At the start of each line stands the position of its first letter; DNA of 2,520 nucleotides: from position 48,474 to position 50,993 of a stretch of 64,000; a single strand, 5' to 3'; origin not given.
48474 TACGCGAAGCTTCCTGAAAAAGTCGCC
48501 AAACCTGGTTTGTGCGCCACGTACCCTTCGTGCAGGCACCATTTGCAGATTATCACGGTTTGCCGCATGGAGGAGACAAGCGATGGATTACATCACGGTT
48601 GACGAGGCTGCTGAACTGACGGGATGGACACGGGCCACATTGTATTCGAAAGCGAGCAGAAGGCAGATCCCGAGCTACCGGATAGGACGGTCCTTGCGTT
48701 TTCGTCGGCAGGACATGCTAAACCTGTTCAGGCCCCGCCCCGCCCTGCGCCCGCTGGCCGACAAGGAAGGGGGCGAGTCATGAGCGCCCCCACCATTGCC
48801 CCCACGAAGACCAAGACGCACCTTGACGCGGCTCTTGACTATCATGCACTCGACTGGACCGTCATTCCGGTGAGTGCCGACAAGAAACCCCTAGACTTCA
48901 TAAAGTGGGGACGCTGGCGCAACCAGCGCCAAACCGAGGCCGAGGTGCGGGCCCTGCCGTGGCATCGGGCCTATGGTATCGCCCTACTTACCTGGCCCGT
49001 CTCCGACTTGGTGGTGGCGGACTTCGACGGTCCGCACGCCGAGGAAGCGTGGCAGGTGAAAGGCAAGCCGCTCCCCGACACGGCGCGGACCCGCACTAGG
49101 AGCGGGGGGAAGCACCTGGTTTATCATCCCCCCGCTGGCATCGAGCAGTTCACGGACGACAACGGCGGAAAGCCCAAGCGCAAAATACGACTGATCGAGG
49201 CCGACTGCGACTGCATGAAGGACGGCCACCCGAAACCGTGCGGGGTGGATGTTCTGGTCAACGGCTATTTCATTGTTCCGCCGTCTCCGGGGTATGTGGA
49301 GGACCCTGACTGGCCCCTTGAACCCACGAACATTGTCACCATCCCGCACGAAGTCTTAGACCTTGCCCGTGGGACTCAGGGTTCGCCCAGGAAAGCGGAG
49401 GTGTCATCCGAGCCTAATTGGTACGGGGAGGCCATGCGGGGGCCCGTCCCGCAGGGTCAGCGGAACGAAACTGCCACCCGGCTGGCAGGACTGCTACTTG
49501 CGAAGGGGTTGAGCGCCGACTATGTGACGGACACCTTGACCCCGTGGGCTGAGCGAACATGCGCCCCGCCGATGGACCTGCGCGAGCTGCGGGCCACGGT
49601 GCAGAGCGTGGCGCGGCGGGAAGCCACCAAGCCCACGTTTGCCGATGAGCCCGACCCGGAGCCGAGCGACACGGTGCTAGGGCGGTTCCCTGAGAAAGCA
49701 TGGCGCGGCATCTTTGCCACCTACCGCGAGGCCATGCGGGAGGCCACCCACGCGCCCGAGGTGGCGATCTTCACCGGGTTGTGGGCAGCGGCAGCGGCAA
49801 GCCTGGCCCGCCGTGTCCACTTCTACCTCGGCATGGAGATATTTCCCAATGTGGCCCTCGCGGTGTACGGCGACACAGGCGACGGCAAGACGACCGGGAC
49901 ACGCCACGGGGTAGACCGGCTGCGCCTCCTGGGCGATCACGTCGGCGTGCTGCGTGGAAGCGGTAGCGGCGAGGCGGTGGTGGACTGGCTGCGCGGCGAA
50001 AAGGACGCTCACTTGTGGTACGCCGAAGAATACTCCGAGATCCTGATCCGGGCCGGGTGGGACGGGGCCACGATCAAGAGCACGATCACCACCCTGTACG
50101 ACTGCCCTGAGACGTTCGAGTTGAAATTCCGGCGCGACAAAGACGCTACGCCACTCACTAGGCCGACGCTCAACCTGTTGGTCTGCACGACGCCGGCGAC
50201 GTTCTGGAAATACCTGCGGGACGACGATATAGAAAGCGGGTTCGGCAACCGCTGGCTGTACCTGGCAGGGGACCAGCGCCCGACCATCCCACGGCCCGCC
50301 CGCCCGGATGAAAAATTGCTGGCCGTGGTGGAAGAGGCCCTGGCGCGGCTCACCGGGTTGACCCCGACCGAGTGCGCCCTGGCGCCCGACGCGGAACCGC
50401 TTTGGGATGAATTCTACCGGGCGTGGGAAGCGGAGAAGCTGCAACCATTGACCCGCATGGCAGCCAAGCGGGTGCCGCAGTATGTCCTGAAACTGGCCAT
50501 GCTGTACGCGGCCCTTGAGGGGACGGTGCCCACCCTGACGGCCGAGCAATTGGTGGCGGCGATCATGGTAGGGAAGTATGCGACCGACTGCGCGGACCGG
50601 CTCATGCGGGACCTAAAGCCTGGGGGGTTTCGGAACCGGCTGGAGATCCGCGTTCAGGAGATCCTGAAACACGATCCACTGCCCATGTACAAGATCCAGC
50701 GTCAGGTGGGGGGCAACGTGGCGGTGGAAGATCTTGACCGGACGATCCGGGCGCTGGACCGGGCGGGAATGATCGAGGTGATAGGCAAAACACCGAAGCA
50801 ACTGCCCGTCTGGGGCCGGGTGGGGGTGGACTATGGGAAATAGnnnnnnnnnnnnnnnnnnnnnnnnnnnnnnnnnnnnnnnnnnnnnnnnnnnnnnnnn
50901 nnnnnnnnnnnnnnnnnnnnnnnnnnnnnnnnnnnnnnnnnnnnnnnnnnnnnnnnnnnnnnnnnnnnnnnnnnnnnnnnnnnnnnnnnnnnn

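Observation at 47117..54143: Compact 7-kb tRNA-integrated element with satellite-like gene content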

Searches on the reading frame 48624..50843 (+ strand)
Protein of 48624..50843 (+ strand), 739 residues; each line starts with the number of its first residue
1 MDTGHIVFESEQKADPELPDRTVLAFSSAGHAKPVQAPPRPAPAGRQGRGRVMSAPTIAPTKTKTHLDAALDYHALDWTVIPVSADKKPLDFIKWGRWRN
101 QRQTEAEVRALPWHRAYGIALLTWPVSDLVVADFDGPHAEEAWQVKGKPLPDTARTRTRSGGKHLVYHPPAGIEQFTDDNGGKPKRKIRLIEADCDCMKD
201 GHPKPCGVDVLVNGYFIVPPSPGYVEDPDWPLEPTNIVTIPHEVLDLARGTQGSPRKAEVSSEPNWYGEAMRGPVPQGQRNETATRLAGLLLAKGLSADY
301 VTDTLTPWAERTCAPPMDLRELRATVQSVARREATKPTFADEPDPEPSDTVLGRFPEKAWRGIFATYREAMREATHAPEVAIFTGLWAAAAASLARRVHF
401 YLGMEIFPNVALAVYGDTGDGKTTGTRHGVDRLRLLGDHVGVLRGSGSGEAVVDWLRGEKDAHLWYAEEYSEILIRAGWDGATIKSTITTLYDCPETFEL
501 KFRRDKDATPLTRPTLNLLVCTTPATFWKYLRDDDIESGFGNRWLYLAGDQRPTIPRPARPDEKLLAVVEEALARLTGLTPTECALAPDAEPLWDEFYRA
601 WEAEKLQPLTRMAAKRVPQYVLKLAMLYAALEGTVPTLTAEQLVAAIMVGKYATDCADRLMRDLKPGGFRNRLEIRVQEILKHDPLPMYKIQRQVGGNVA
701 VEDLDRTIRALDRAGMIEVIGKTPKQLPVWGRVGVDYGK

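Call 7: search_protein_families(library=pfam, proteins=[window:48624-50843:+], max_evalue=0.01)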
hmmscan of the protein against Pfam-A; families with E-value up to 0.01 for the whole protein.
window:48624-50843:+ (739 aa): 3 families
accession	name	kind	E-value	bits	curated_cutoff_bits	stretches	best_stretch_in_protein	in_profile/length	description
PF09250.16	Prim-Pol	-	1e-13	52.5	22.8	1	70-222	1-136/158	Bifunctional DNA primase/polymerase, N-terminal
PF08708.16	PriCT_1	-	8.8e-12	44.9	21.1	1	273-333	6-65/67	Primase C terminal 1 (PriCT-1)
PF13148.11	DUF3987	-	5.3e-10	39.5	27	1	498-661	181-362/364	Protein of unknown function (DUF3987)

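Call 8: search_protein_families(library=phrogs, proteins=[window:48624-50843:+], max_evalue=0.01)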
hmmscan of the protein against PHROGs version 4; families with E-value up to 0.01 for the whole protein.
window:48624-50843:+ (739 aa): 8 families
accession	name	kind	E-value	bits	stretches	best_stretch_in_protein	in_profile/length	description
phrog_3022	-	DNA, RNA and nucleotide metabolism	2.3e-14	53.7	1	491-665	517-687/788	DNA primase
phrog_695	-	DNA, RNA and nucleotide metabolism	4.1e-11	43.3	1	66-336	8-271/704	DNA polymerase/primase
phrog_14296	-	DNA, RNA and nucleotide metabolism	2.3e-08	34.4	1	483-650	141-306/417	DNA primase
phrog_1156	-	DNA, RNA and nucleotide metabolism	6.7e-08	32.5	1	64-223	11-158/855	DNA primase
phrog_5311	-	DNA, RNA and nucleotide metabolism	2.7e-07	30.2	1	438-652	354-589/692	helicase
phrog_10729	-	DNA, RNA and nucleotide metabolism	0.00012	21.4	1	56-181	6-129/722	DNA polymerase/primase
phrog_10514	-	DNA, RNA and nucleotide metabolism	0.00066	19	0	387-553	368-540/750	DNA primase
phrog_19930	-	DNA, RNA and nucleotide metabolism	0.0027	17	1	61-170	5-123/865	DNA polymerase/primase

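Call 9: search_protein_families(library=padloc, proteins=[window:48624-50843:+], max_evalue=0.01)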
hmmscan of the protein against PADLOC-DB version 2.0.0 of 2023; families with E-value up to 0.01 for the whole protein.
window:48624-50843:+ (739 aa): 0 families

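Call 12: find_homologous_proteins(query=window:48780-50843:+, max_evalue=0.00001)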
Query window:48780-50843:+ (687 aa): 30 proteins with E <= 0.00001 among 8000 candidates.
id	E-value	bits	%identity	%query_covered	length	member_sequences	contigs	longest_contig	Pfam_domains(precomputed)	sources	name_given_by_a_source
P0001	0.0e+0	1604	100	100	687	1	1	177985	PF13148.12,PF09250.17,PF08708.17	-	-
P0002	6.6e-178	611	66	61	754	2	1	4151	PF13148.12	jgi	jgi:hypothetical protein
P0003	4.2e-174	599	64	61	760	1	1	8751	PF13148.12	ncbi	-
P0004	1.4e-171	590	59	67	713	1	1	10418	PF13148.12,PF08708.17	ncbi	-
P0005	8.6e-99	350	59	42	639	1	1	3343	PF09250.17,PF13481.13,PF08708.17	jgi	jgi:hypothetical protein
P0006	6.1e-88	314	57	40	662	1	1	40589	PF06745.20,PF03796.22,PF09250.17,PF08708.17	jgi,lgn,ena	-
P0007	1.2e-84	303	56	40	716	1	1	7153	PF09250.17,PF13481.13,PF08708.17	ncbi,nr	ncbi:MAG: bifunctional DNA primase/polymerase [candidate division NC10 bacterium]|nr:bifunctional DN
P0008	1.3e-83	299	33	88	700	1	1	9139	PF13148.12,PF09250.17,PF08708.17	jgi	jgi:hypothetical protein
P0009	6.3e-82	294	50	41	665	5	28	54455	PF06745.20,PF03796.22,PF09250.17,PF08708.17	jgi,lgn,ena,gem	jgi:archaellum biogenesis ATPase FlaH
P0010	2.1e-80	289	52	40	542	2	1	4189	PF06745.20,PF03796.22,PF09250.17,PF08708.17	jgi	jgi:archaellum biogenesis ATPase FlaH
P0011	4.5e-80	288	54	39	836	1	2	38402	PF09250.17,PF08708.17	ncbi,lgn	-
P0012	1.1e-79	286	51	41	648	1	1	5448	PF09250.17,PF13481.13,PF08708.17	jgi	jgi:hypothetical protein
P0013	9.0e-79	283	52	40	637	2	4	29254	PF03796.22,PF09250.17,PF08708.17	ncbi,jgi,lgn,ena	-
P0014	2.2e-75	272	49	43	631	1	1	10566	PF06745.20,PF03796.22,PF09250.17,PF08708.17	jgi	jgi:archaellum biogenesis ATPase FlaH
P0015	6.5e-73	264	31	95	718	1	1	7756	PF09250.17,PF08708.17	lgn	-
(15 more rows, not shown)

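Call 13: find_encoding_contigs(protein=P0004, flank=10000, max_places=3)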
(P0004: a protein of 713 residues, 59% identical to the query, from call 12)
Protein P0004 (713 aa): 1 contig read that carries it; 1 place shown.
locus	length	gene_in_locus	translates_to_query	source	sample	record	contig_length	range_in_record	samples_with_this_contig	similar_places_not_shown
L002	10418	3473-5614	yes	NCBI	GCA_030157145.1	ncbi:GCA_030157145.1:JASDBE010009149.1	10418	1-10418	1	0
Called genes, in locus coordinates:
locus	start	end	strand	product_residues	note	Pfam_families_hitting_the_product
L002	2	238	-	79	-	?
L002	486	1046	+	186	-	-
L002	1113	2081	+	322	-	-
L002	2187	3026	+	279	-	-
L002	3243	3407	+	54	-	-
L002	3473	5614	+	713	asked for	PF08708:PriCT_1, PF13148:DUF3987 (weak)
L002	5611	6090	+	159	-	-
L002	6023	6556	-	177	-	PF01844:HNH (weak)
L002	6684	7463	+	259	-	PF00589:Phage_integrase, PF16795:Phage_integr_3 (faint)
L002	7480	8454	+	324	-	-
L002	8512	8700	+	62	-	-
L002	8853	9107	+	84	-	PF12728:HTH_17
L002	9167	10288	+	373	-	PF00589:Phage_integrase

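Call 14: find_encoding_contigs(protein=P0003, flank=10000, max_places=3)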
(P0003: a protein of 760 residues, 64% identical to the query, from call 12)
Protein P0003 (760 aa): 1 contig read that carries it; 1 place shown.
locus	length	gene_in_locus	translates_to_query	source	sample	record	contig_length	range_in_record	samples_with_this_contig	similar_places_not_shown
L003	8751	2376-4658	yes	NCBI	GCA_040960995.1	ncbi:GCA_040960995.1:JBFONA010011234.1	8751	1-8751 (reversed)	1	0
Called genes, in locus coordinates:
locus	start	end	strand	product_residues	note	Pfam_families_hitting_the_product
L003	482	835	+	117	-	-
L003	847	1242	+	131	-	PF12728:HTH_17, PF00376:MerR (weak)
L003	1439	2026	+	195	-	-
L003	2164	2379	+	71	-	PF12728:HTH_17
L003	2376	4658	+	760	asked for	PF13148:DUF3987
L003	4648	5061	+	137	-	-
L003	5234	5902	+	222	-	-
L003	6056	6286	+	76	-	PF01381:HTH_3, PF13443:HTH_26, PF13560:HTH_31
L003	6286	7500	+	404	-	PF00589:Phage_integrase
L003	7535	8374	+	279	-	-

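Call 15: find_encoding_contigs(protein=P0008, flank=10000, max_places=3)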
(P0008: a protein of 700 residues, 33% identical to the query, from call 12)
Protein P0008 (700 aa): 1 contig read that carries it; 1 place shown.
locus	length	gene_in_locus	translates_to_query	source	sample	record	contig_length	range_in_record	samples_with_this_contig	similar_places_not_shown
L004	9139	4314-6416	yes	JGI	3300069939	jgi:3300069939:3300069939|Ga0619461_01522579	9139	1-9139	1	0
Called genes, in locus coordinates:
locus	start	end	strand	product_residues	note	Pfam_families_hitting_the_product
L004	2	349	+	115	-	?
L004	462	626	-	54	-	-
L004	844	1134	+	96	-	-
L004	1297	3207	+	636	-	PF00089:Trypsin, PF13365:Trypsin_2, PF12895:ANAPC3 (weak), PF00515:TPR_1 (weak), PF13181:TPR_8 (weak), PF13371:TPR_9 (weak), PF13431:TPR_17 (weak), PF14559:TPR_19, +7 more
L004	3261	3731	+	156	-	-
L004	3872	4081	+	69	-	PF00376:MerR (weak), PF13411:MerR_1 (weak)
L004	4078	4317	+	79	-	PF12728:HTH_17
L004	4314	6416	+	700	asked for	PF09250:Prim-Pol, PF08708:PriCT_1, PF13148:DUF3987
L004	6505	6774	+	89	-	-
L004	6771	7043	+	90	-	-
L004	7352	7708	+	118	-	PF12844:HTH_19 (weak), PF13560:HTH_31, PF01381:HTH_3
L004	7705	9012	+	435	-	PF00589:Phage_integrase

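Call 53: find_related_loci(query=window:48780-50843:+, collection=viral_contigs, flank=10000)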
Query window:48780-50843:+ (687 aa) in viral_contigs; peptide patterns used: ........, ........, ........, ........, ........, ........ (x = any residue, [..] = any of these).
13 stretches matched a pattern, but none encodes a relative of the query by tblastn (E <= 1e-3).

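Call 71: search_dna_similar(query=window:48780-50843:+, collection=phages, mode=protein, max_rows=12)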
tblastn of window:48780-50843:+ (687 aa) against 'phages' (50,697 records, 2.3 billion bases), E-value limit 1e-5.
Records with a match: 2; places in all: 2; records where one place covers at least 80% of the query: 0.
Best place of each record, by identity: <60% 2.
By first word of the organism name: Streptococcus 2.
By host as written in the record: Streptococcus salivarius 57.I 2.
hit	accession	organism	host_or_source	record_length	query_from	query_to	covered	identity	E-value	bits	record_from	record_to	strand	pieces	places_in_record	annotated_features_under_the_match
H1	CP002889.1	Streptococcus phage YMC-2011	Streptococcus salivarius 57.I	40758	15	229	31%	25.8%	3e-6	57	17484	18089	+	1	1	phage protein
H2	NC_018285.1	Streptococcus phage YMC-2011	Streptococcus salivarius 57.I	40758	15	229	31%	25.8%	3e-6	57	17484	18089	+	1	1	DNA polymerase/primase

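Call 72: search_dna_similar(query=window:48780-50843:+, collection=plasmids, mode=protein, max_rows=12)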
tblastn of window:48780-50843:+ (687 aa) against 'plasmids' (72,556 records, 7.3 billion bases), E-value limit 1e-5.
No match.

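Call 73: search_solved_structures(query=window:48780-50843:+, max_evalue=1)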
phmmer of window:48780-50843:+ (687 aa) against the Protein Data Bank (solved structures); distinct sequences matched with E-value up to 1: 1.
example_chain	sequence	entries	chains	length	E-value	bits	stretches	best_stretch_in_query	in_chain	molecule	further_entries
4za6_A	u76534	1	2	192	0.074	14.2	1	508-603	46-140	TetR family transcriptional regulator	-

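Call 120: find_related_loci(query=A7, collection=viral_contigs, flank=10000)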
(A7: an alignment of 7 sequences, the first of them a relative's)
Query A7 (687 aa) in viral_contigs; peptide patterns used: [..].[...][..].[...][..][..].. (x = any residue, [..] = any of these).
21 stretches matched a pattern; 4 encode a relative of the query (tblastn E <= 1e-3); 4 distinct loci.
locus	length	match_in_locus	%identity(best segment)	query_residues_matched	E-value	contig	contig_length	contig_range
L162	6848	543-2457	26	60-655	2e-11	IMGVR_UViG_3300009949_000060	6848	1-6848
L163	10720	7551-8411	25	18-323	3e-11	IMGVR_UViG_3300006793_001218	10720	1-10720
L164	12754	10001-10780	24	417-684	2e-9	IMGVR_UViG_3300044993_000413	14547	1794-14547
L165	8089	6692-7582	21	305-577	1e-7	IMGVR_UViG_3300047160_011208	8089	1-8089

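Call 123: search_protein_families(library=phrogs, proteins=[L162:237-1175:+, L162:1168-2511:+, L162:2573-2932:+, L162:3113-3592:+, L162:3559-4173:+, L162:4170-5693:+, L162:5690-6817:+], max_evalue=0.00001)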
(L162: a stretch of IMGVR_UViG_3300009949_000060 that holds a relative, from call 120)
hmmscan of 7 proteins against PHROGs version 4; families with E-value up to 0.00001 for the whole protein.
L162:237-1175:+ (312 aa): 2 families
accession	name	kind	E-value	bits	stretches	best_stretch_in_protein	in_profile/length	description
phrog_695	-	DNA, RNA and nucleotide metabolism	1e-22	81.7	1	108-307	59-273/704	DNA polymerase/primase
phrog_1156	-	DNA, RNA and nucleotide metabolism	1.2e-22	81.4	1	40-231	11-199/855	DNA primase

L162:1168-2511:+ (447 aa): 3 families
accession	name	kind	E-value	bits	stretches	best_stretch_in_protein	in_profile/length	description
phrog_10514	-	DNA, RNA and nucleotide metabolism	1.1e-11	44.7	0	65-255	368-537/750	DNA primase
phrog_3022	-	DNA, RNA and nucleotide metabolism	1.1e-09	38.3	1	217-437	526-783/788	DNA primase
phrog_5311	-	DNA, RNA and nucleotide metabolism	7.4e-09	35.4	1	65-438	289-679/692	helicase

L162:2573-2932:+ (119 aa): 0 families

L162:3113-3592:+ (159 aa): 12 families
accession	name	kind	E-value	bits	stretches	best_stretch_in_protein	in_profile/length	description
phrog_144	-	DNA, RNA and nucleotide metabolism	1.2e-27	97.7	1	41-157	15-135/175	HNH endonuclease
phrog_589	-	DNA, RNA and nucleotide metabolism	1.4e-19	71.6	1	39-156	30-140/179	HNH endonuclease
phrog_2323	-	DNA, RNA and nucleotide metabolism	4.6e-19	69.4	1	82-154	9-83/113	HNH endonuclease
phrog_6050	-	DNA, RNA and nucleotide metabolism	2.1e-13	50.9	1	74-153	278-356/402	HNH endonuclease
phrog_119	-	DNA, RNA and nucleotide metabolism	1.5e-11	44.8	1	83-157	177-257/443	HNH endonuclease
phrog_338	-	DNA, RNA and nucleotide metabolism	1.5e-10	42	1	71-156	168-261/340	HNH endonuclease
phrog_333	-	DNA, RNA and nucleotide metabolism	1.6e-09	39.1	1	84-152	8-76/138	HNH endonuclease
phrog_5956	-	DNA, RNA and nucleotide metabolism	4.1e-09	37.2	1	93-155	42-108/138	HNH endonuclease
phrog_740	-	DNA, RNA and nucleotide metabolism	4.3e-08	33.5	1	89-158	18-88/332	HNH endonuclease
phrog_7785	-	DNA, RNA and nucleotide metabolism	3e-07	31.5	1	65-153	25-110/147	HNH endonuclease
phrog_7370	-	DNA, RNA and nucleotide metabolism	9e-07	30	1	112-158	42-87/115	HNH endonuclease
phrog_1271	-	DNA, RNA and nucleotide metabolism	1.7e-06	28.6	1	61-156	225-317/361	HNH endonuclease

L162:3559-4173:+ (204 aa): 0 families

L162:4170-5693:+ (507 aa): 8 families
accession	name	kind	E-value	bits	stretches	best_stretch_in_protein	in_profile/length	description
phrog_9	-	head and packaging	1.4e-172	577.5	1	5-494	186-668/812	terminase large subunit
phrog_2699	-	head and packaging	2.2e-94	316.9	1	200-495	2-299/315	terminase large subunit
phrog_7331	-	head and packaging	5.8e-25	88.1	1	399-493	2-96/113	terminase large subunit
phrog_4914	-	head and packaging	4.8e-24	86.1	1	5-151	57-211/213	terminase large subunit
phrog_37124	-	unknown function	2.8e-14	54.2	1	310-415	1-120/143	-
phrog_2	-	head and packaging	1.9e-11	44.5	1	25-493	263-596/807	terminase large subunit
phrog_10517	-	head and packaging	3.5e-11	44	1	5-101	84-179/207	terminase large subunit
phrog_7622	-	head and packaging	5.7e-06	27.1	1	31-175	60-206/224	terminase large subunit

L162:5690-6817:+ (375 aa): 6 families
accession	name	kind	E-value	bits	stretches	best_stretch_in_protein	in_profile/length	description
phrog_12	-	head and packaging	2.7e-109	368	1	1-374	48-417/646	portal protein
phrog_2662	-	head and packaging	2.5e-72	245.6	1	39-374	60-407/717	portal protein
phrog_5929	-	head and packaging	1.5e-49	169.3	1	192-374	3-184/228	portal protein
phrog_2271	-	head and packaging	2.1e-22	79.7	1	33-373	39-384/859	portal protein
phrog_11323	-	unknown function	6.8e-21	75.7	1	289-372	7-90/130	-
phrog_21454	-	unknown function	3.3e-13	50.5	1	212-373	3-161/320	-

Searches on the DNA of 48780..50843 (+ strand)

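Call 84: search_rna_families(sources=[L002, L003, L004, L023, L027, L028, L009, L016, L019, L024, L025], threshold=gathering)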
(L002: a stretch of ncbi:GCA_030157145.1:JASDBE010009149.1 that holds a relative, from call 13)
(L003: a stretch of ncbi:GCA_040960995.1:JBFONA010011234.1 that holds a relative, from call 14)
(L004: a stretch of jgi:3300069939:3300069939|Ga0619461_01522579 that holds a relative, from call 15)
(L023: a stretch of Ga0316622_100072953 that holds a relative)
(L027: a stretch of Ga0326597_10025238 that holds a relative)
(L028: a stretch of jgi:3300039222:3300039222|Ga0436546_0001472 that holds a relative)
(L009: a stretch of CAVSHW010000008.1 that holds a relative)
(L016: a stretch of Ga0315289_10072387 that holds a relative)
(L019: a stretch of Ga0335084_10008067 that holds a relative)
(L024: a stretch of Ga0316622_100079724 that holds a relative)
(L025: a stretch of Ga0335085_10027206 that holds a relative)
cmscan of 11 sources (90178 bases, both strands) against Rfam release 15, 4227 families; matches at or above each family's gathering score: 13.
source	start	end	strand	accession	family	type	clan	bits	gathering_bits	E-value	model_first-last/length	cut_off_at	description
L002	10296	10367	-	RF00005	tRNA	Gene; tRNA;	CL00001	72.7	29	8.1e-14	1-71/71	no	tRNA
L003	8628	8700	-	RF00005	tRNA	Gene; tRNA;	CL00001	68.5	29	1.1e-12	1-71/71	no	tRNA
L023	1749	1822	-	RF00005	tRNA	Gene; tRNA;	CL00001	67.4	29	2.3e-12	1-71/71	no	tRNA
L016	1660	1733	-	RF00005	tRNA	Gene; tRNA;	CL00001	67.4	29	2.3e-12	1-71/71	no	tRNA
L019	2505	2578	-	RF00005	tRNA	Gene; tRNA;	CL00001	67.4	29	2.3e-12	1-71/71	no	tRNA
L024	1720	1793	+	RF00005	tRNA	Gene; tRNA;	CL00001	67.4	29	2.3e-12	1-71/71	no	tRNA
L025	801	874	-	RF00005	tRNA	Gene; tRNA;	CL00001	67.4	29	2.3e-12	1-71/71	no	tRNA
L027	7004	7077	-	RF00005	tRNA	Gene; tRNA;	CL00001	67.3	29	2.4e-12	1-71/71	no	tRNA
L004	384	457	+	RF00005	tRNA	Gene; tRNA;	CL00001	67.1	29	2.7e-12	1-71/71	no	tRNA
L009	2594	2667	-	RF00005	tRNA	Gene; tRNA;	CL00001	67.1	29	2.7e-12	1-71/71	no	tRNA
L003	1345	1418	+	RF02996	int-alpA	Gene; sRNA;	-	37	35.8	0.00072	1-71/71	no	int-alpA RNA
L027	867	933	-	RF00005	tRNA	Gene; tRNA;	CL00001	35.7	29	0.0012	1-71/71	no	tRNA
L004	9028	9094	+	RF00005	tRNA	Gene; tRNA;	CL00001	32.1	29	0.012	1-71/71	no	tRNA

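Call 91: search_rna_families(sources=[L002, L004, L023, L027, L003], threshold=evalue, max_evalue=1, show_alignments=0)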
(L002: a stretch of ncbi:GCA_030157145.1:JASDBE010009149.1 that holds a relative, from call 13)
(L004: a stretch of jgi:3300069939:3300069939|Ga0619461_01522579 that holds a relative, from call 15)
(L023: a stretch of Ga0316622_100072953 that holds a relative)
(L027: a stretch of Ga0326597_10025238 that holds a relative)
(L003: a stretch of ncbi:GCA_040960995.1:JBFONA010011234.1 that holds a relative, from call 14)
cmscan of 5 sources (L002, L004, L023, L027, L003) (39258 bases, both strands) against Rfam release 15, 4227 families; matches with E-value up to 1: 14.
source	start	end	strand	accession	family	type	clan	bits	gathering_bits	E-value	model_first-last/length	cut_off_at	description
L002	10296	10367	-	RF00005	tRNA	Gene; tRNA;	CL00001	72.7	29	3.5e-14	1-71/71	no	tRNA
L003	8628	8700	-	RF00005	tRNA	Gene; tRNA;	CL00001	68.5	29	4.8e-13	1-71/71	no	tRNA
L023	1749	1822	-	RF00005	tRNA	Gene; tRNA;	CL00001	67.4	29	9.8e-13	1-71/71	no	tRNA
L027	7004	7077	-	RF00005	tRNA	Gene; tRNA;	CL00001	67.3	29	1e-12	1-71/71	no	tRNA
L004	384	457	+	RF00005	tRNA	Gene; tRNA;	CL00001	67.1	29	1.2e-12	1-71/71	no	tRNA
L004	384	458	-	RF04354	Plastid-ycf2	Cis-reg;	-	48.9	65.7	1.5e-07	1-75/75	no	Plastid-ycf2 5UTR RNA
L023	1748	1822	+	RF04354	Plastid-ycf2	Cis-reg;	-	47.3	65.7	4e-07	1-75/75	no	Plastid-ycf2 5UTR RNA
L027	7003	7077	+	RF04354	Plastid-ycf2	Cis-reg;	-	47.3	65.7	4.1e-07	1-75/75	no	Plastid-ycf2 5UTR RNA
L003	1345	1418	+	RF02996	int-alpA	Gene; sRNA;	-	37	35.8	0.00031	1-71/71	no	int-alpA RNA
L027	867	933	-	RF00005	tRNA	Gene; tRNA;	CL00001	35.7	29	0.00054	1-71/71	no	tRNA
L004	9028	9094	+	RF00005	tRNA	Gene; tRNA;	CL00001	32.1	29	0.0051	1-71/71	no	tRNA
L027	866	934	+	RF04354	Plastid-ycf2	Cis-reg;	-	26.8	65.7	0.16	1-75/75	no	Plastid-ycf2 5UTR RNA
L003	8629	8700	-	RF01684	mascRNA-menRNA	Gene;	-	26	42.5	0.33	1-56/56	no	MALAT1-associated small cytoplasmic RNA/MEN beta RNA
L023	1190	1259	+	RF01276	sR53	Gene; snRNA; snoRNA; CD-box;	-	22.6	49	0.36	1-60/60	no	Small nucleolar RNA sR53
